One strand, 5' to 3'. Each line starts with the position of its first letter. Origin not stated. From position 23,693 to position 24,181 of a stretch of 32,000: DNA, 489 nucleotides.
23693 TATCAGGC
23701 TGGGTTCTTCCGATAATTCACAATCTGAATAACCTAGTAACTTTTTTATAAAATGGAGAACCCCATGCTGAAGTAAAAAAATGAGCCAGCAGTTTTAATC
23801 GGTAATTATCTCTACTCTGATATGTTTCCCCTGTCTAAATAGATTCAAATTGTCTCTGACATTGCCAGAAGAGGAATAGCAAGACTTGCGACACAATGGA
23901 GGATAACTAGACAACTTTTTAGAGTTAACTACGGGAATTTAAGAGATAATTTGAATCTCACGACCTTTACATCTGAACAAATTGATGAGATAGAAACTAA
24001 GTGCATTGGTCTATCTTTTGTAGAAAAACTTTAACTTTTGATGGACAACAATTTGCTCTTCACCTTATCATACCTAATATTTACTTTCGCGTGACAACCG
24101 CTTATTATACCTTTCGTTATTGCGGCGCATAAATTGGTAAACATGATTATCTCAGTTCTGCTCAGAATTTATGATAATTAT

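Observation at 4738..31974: Family of long, perfect, sequence-unique palindromes and hairpins confined to the AT-rich deserts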

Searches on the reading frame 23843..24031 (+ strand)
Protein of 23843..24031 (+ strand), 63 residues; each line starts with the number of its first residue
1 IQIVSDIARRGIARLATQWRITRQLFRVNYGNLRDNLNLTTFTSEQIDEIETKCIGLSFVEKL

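Call 52: search_protein_families(library=pfam, max_evalue=0.1, proteins=[window:23843-24031:+])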
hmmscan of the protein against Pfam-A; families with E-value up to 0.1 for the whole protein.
seq(63 aa): 1 family
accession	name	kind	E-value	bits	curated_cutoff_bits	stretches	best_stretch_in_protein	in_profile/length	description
PF08809.16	DUF1799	-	0.06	14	26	1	14-53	28-68/80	Phage related hypothetical protein (DUF1799)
